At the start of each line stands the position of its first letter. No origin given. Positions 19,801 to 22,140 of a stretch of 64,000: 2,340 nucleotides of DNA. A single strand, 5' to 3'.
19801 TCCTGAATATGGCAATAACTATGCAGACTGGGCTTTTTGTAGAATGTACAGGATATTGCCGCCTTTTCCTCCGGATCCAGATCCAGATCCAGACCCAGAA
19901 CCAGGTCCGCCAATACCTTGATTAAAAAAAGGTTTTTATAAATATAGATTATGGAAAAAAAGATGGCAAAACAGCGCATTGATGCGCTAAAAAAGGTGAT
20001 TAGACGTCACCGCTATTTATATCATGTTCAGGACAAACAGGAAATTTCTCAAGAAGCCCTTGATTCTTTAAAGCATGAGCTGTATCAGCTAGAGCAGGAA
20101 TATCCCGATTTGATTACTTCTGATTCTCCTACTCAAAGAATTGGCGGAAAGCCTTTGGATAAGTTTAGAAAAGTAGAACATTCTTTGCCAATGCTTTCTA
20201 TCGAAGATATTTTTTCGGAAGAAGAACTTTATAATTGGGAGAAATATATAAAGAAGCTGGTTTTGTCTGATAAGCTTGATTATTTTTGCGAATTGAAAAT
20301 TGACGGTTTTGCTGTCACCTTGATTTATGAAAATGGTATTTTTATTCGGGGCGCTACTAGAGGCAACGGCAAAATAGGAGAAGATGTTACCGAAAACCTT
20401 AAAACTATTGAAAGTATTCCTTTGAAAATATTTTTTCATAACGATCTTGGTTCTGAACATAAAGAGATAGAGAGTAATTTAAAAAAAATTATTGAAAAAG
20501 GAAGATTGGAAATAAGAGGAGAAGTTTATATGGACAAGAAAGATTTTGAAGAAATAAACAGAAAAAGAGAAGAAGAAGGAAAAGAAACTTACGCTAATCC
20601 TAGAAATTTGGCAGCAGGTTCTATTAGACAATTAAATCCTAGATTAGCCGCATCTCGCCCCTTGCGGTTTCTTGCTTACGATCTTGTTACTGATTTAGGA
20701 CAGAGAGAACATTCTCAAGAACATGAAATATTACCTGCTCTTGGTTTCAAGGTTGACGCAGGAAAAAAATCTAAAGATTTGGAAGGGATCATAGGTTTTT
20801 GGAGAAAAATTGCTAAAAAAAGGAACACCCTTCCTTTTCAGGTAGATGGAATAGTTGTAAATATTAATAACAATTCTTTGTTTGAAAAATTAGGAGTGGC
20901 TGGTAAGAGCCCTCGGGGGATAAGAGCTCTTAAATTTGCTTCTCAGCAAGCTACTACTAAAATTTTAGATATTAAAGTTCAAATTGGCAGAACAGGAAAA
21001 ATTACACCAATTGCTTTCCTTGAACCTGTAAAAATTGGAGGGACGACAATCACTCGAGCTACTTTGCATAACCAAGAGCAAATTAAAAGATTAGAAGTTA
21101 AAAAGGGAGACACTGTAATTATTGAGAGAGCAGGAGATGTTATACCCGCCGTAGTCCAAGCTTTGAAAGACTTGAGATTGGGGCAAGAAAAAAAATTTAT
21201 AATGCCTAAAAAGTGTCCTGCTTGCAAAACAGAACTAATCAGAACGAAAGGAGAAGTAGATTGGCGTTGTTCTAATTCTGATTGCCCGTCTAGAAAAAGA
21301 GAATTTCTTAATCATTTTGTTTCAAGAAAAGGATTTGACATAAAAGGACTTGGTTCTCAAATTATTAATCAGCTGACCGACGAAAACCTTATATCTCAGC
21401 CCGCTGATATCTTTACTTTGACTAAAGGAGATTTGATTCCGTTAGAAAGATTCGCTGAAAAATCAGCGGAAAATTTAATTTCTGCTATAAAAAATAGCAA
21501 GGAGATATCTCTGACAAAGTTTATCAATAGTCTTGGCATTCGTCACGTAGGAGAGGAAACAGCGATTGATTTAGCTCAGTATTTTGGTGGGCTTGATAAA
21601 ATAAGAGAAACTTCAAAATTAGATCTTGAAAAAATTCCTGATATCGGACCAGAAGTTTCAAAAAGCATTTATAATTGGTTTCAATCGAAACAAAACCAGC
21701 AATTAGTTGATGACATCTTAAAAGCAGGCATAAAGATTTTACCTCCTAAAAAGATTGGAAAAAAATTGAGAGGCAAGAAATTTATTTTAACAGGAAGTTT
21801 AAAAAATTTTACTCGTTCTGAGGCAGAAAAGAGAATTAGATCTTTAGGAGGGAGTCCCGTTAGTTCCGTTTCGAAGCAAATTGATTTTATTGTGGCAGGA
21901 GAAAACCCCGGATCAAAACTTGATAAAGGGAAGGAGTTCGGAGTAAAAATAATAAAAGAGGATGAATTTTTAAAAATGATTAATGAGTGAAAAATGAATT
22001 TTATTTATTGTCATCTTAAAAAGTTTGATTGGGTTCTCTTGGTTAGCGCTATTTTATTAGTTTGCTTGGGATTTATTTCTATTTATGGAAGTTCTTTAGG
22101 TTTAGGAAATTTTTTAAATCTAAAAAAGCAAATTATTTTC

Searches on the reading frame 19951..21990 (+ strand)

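Call 43: search_protein_families(library=pfam, proteins=[window:19951-21990:+], max_evalue=0.00001)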
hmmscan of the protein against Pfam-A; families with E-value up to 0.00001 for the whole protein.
window:19951-21990:+ (679 aa): 7 families
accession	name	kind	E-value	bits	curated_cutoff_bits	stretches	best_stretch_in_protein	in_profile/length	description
PF01653.23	DNA_ligase_aden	-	1.1e-76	258.2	27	1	71-331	3-252/253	NAD-dependent DNA ligase adenylation domain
PF03120.22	DNA_ligase_OB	-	6.6e-32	109.7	32.9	1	335-411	1-77/79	NAD-dependent DNA ligase OB-fold domain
PF12826.13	HHH_2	-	2.5e-20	72.8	27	1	524-586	2-64/64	Helix-hairpin-helix motif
PF00533.33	BRCT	-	3.8e-14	53.1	21.3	1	604-677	4-78/78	BRCA1 C Terminus (BRCT) domain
PF03119.21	DNA_ligase_ZBD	-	3e-10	40.2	25.8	1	421-446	1-26/27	NAD-dependent DNA ligase C4 zinc finger domain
PF14520.12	HHH_5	-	3.8e-07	30.9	27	0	528-574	5-52/57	Helix-hairpin-helix domain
PF22745.1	Nlig-Ia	-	9e-06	26.7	27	0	7-56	3-52/92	DNA ligase-like, N-terminal NAD+-binding domain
